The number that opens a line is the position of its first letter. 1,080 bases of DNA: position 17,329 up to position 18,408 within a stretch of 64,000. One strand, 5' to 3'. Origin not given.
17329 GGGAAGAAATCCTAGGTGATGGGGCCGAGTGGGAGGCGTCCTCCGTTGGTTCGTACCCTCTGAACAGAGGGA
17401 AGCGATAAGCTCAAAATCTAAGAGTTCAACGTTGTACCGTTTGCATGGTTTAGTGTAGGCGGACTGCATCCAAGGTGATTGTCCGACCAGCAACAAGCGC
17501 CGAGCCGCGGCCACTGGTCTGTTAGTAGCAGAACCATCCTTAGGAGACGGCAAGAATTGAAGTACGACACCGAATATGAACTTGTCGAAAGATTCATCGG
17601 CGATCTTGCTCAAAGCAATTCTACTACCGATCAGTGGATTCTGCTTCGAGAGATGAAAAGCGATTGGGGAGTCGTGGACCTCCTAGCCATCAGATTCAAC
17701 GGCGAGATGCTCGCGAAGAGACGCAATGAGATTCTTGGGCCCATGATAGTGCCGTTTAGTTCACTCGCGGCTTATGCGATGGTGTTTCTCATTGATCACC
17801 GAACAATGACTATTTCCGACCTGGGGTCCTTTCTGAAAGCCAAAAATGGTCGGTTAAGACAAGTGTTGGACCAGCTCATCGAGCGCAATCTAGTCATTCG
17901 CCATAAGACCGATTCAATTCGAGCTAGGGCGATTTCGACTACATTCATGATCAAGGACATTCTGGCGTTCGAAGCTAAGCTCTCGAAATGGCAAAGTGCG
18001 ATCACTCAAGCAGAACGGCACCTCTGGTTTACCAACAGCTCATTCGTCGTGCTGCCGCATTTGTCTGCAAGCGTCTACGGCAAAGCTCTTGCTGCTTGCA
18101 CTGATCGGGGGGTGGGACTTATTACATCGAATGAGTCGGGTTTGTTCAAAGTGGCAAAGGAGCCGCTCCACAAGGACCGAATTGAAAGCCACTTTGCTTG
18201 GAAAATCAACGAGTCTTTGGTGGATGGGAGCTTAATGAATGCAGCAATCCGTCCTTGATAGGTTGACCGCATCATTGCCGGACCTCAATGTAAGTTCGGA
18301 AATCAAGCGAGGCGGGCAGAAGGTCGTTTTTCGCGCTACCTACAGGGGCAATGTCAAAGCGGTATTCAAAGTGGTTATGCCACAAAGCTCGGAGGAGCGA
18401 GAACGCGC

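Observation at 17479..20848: Nuclease-fold protein + Hanks kinase + unknown 388-aa protein operon behind the type I R-M: candidate uncharacterised defence system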

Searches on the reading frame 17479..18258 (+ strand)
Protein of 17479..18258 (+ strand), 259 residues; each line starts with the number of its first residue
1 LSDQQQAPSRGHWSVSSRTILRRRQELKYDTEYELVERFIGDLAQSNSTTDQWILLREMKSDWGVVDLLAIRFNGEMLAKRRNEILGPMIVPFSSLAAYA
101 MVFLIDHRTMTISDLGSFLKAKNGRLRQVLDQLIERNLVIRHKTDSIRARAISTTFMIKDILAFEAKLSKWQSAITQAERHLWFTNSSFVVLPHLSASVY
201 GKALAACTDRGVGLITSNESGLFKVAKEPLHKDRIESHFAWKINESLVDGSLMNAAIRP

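Call 3: search_protein_families(library=pfam, proteins=[window:17479-18258:+], max_evalue=0.1)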
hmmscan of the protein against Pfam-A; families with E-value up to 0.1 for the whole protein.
window:17479-18258:+ (259 aa): 2 families
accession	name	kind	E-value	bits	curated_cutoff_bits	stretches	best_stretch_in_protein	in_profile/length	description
PF01047.28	MarR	-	0.0059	16.9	24.6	1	105-143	13-51/59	MarR family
PF12802.13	MarR_2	-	0.035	14.7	27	1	97-143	7-54/61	MarR family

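Call 4: search_protein_families(library=padloc, proteins=[window:17479-18258:+], max_evalue=0.1)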
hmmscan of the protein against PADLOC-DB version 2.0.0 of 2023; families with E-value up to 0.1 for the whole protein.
window:17479-18258:+ (259 aa): 2 families
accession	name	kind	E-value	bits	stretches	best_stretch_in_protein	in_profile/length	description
PDLC00234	KwaB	-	0.00093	16.7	1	105-159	190-244/289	DUF4868 domain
PDLC03404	REase_II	-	0.0044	14.3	1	120-181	180-241/260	Type II restriction enzyme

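Call 5: search_protein_families(library=ncbifam, proteins=[window:17479-18258:+], max_evalue=0.1)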
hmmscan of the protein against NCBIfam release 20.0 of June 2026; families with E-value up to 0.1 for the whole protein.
window:17479-18258:+ (259 aa): 3 families
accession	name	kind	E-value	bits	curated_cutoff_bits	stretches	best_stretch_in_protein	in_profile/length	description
NF040939.2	trans_reg_lrs14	equivalog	0.036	14.1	90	1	102-149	28-76/103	Lrs14 family HTH-type transcriptional regulator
NF053606.1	Sta1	subfamily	0.04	14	80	1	102-152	27-77/100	Sta1 family transcriptional regulator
NF052638.1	TransRegOhrRVib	equivalog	0.09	12.5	200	0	100-153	42-96/141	transcriptional regulator OhrR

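Call 7: search_solved_structures(query=window:17479-18258:+, max_evalue=10)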
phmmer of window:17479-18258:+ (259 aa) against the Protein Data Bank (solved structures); distinct sequences matched with E-value up to 10: 3.
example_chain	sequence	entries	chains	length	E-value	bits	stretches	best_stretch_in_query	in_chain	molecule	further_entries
1z91_A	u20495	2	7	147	0.11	15.5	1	81-147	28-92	Organic hydroperoxide resistance transcriptional regulator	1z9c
1s3j_A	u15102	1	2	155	0.53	13.2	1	98-199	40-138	YusO protein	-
1kt1_A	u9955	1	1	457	1.6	11.6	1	164-237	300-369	FK506-binding protein FKBP51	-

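Call 8: search_protein_families(library=phrogs, proteins=[window:17479-18258:+], max_evalue=0.1)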
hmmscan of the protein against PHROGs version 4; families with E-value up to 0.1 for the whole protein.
window:17479-18258:+ (259 aa): 0 families

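Call 16: find_homologous_proteins(query=window:17557-18258:+)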
Query window:17557-18258:+ (233 aa): 16 proteins with E <= 0.001 among 406 candidates.
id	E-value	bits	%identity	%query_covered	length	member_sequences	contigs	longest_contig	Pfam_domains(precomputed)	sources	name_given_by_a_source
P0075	2.8e-148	509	100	100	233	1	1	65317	-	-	-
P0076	1.6e-60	223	45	99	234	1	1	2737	-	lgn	-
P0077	1.1e-58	217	47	97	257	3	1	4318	-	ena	-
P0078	8.7e-58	214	45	98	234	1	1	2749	-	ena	-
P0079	1.7e-57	213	43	99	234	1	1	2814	-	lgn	-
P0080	3.2e-56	209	46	100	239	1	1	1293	-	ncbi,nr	ncbi:MAG: hypothetical protein GY861_29175 [bacterium]|nr:hypothetical protein [bacterium]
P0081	4.5e-56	208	43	97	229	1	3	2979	-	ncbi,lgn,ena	-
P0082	3.1e-55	205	42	99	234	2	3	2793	-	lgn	-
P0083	1.6e-54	203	44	100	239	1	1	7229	-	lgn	-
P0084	3.3e-54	202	44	98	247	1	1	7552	-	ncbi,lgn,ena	-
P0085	1.6e-52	197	43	98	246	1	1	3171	-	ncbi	-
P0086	3.6e-51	192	41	99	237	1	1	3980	-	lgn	-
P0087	1.5e-46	177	40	97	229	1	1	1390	-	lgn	-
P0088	1.3e-37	148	36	93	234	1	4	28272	-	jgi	jgi:hypothetical protein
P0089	3.9e-28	117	30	99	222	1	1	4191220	-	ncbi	-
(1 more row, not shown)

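Call 41: predict_structure(alignment_id=A3)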
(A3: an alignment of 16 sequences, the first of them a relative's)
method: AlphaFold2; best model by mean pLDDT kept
length: 233 residues; sequences in the alignment: 16
mean_pLDDT: 90.5   pTM: 0.85
mean pLDDT of the five models: 90.5, 90.4, 89.4, 88.2, 86.9
residues with pLDDT >= 90: 172; 70-90: 50; 50-70: 10; < 50: 1
segments of 3 or more residues with pLDDT < 50: none
pLDDT, mean of each block of 10 residues (from residue 1): 86 85 75 88 93 89 83 95 95 95 94 92 94 95 95 94 96 97 98 91 88 92 79 59
secondary structure, 60 per line:
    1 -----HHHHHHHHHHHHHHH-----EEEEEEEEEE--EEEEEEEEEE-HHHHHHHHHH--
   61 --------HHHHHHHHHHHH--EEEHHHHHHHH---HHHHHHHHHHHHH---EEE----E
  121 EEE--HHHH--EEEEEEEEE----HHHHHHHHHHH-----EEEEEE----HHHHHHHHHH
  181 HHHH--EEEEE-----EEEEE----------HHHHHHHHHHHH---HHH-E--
elements in order: H6-20 E26-35 E38-47 H49-58 H69-80 E83-85 H86-93 H97-109 E113-115 E120-123 H126-129 E132-140 H145-155 E161-166 H171-184 E187-191 E197-201 H212-223

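Call 44: fold_search(model_id=the predicted structure, library=pdb)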
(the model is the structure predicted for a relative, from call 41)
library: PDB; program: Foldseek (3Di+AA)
matches with E <= 10: 1353; with E <= 0.001: 0
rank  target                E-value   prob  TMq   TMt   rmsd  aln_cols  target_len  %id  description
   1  5bpd_C                5.0e-03  0.85  0.25  0.23  22.9       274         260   10  Structure of TrmBL2, an archaeal chromatin protein, shows a novel mode of DNA binding. (released 2015-09-02)
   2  2ph7_B                6.5e-03  0.66  0.22  0.23  17.3       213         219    8  Crystal structure of AF2093 from Archaeoglobus fulgidus (released 2007-05-08)
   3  5bpd_D                7.3e-03  0.82  0.25  0.22  22.3       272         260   10  Structure of TrmBL2, an archaeal chromatin protein, shows a novel mode of DNA binding. (released 2015-09-02)
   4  3cdh_A                9.4e-03  1.00  0.24  0.40   7.8        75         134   21  Crystal structure of the MarR family transcriptional regulator SPO1453 from Silicibacter pomeroyi DSS-3 (released 2008-03-18)
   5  5yhx_A                1.0e-02  0.87  0.22  0.34  15.5       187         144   12  Structure of Lactococcus lactis ZitR, wild type (released 2017-12-06)
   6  4hbl_B                1.3e-02  0.99  0.26  0.42  13.2       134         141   10  Crystal structure of AbfR of Staphylococcus epidermidis (released 2013-01-02)
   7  3vb2_B                1.4e-02  1.00  0.24  0.40   7.5        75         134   19  Crystal Structure of the Reduced Form of MarR from E.coli (released 2013-01-30)
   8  1xmx                  1.4e-02  0.66  0.24  0.16  13.4       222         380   10  Crystal structure of protein VC1899 from Vibrio cholerae (released 2004-11-16)
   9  4yif_E                1.7e-02  1.00  0.23  0.40   7.4        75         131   17  Crystal structure of Rv0880 (released 2015-06-10)
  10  4q77_A                1.7e-02  0.98  0.26  0.45  12.8       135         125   10  Crystal structure of Rot, a global regulator of virulence genes in Staphylococcus aureus (released 2014-09-17)
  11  1z91                  1.7e-02  0.97  0.23  0.39  15.3       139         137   14  x-ray crystal structure of apo-OhrRC15S in reduced form: MarR family protein (released 2005-10-25)
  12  4yif_F                2.0e-02  1.00  0.24  0.42   7.8        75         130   16  Crystal structure of Rv0880 (released 2015-06-10)
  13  3s2w_G                2.2e-02  1.00  0.24  0.40   9.1        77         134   17  The crystal structure of a MarR transcriptional regulator from Methanosarcina mazei Go1 (released 2011-06-22)
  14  3h92                  2.5e-02  0.98  0.21  0.51   4.7        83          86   17  The crystal structure of one domain of the protein with unknown function from Methanocaldococcus jannaschii (released 2009-05-12)
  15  8tji_A                2.5e-02  0.90  0.26  0.21   9.7       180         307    9  SAM-dependent methyltransferase RedM, apo (released 2023-12-13)
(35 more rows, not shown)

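Call 90: search_solved_structures(query=A2, max_evalue=10)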
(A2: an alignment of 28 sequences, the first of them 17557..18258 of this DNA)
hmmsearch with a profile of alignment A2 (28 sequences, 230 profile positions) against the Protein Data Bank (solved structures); distinct sequences matched with E-value up to 10: 34.
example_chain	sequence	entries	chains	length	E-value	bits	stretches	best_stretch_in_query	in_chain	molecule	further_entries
2eth_A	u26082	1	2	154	0.00041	22.9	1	61-129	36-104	transcriptional regulator, putative, Mar family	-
5eri_A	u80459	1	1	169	0.021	17.3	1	68-149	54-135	MarR family transcriptional regulator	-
2p4w_A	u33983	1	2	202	0.026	17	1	74-137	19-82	Transcriptional regulatory protein arsR family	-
3eco_A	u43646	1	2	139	0.043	16.3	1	55-138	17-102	MepR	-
4l9j_A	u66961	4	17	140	0.044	16.3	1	55-138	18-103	MepR | MarR family regulatory protein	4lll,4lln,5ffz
5fb2_A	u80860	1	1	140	0.046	16.2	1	55-136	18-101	MarR family regulatory protein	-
4l9t_A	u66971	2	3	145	0.047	16.2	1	55-135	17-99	MepR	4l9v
5jlu_A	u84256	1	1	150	0.057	15.9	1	64-123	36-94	Adhesin competence repressor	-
4mnu_A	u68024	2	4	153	0.068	15.7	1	75-119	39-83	SlyA-like transcription regulator | MarR family transcriptional regulator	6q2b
4l9n_A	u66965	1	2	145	0.069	15.7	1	55-124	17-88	MepR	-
8byq_W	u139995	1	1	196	0.072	15.6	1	70-150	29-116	General transcription factor IIE subunit 1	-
5gpy_A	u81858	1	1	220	0.081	15.4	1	70-150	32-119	General transcription factor IIE subunit 1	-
5ffx_A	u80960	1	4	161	0.086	15.3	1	55-135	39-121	MarR family regulatory protein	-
6cmv_A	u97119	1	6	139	0.086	15.3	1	75-117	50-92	Transcriptional regulator Lrs14-like protein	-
5jls_A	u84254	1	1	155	0.098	15.2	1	65-123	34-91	Adhesin competence repressor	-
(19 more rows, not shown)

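Call 93: search_protein_families(library=pfam, alignment_id=A6, max_evalue=0.05)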
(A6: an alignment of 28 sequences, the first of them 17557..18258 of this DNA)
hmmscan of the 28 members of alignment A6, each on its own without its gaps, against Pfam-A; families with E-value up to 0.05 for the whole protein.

A. member 1, window:17557-18258:+ (233 aa): 2 families
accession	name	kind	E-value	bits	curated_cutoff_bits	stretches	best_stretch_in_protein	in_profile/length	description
PF01047.28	MarR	-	0.0051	17.1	24.6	1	79-117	13-51/59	MarR family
PF12802.13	MarR_2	-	0.03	14.9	27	0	71-117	7-54/61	MarR family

B. families by the number of members that match (of 28 scanned): 19 families
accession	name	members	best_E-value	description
PF01047.28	MarR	7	0.0027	MarR family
PF13545.12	HTH_Crp_2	4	0.00083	Crp-like helix-turn-helix domain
PF13412.12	HTH_24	3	2e-05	Winged helix-turn-helix DNA-binding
PF12802.13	MarR_2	3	6.4e-05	MarR family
PF13601.12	HTH_34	2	0.0026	Winged helix DNA-binding domain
PF13730.12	HTH_36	2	0.0065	Helix-turn-helix domain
PF01978.25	TrmB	1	7.7e-05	Sugar-specific transcriptional regulator TrmB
PF13463.12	HTH_27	1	0.0046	Winged helix DNA-binding domain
PF23526.1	AprA_N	1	0.0079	AprA N-terminal domain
PF12451.13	VPS11_C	1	0.008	Vacuolar protein sorting protein 11 C terminal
PF08100.18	Dimerisation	1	0.013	O-methyltransferase dimerisation domain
PF04492.19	Phage_rep_O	1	0.016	Bacteriophage replication protein O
PF12659.13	Stn1_C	1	0.018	Telomere capping C-terminal wHTH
PF02082.26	Rrf2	1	0.025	Iron-dependent Transcriptional regulator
PF15977.11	HTH_46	1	0.026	Winged helix-turn-helix DNA binding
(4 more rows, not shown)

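Call 100: search_dna_similar(query=window:17557-18258:+, collection=plasmids, mode=protein, max_evalue=0.001, max_rows=15)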
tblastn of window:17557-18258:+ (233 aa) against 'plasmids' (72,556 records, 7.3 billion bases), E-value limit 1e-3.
Records with a match: 3; places in all: 3; records where one place covers at least 80% of the query: 3.
Best place of each record, by identity: <60% 3.
By first word of the organism name: Bacillus 2; Natribaculum 1.
By predicted mobility (MOB-suite, as given by PLSDB): non-mobilizable 2; mobilizable 1.
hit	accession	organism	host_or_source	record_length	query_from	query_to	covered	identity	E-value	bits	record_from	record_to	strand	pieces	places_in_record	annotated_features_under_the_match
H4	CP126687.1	Bacillus bombysepticus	Microtermes sp. colony Mi106,bacterial ...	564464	1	225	97%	32.0%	6e-27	115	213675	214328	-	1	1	hypothetical protein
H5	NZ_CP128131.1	Bacillus mycoides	bacterial isolate,field soil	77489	1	221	95%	32.1%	8e-30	123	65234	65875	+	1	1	hypothetical protein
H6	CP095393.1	Natribaculum breve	cell culture,saline soil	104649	1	222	95%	25.8%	4e-5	52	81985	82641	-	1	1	none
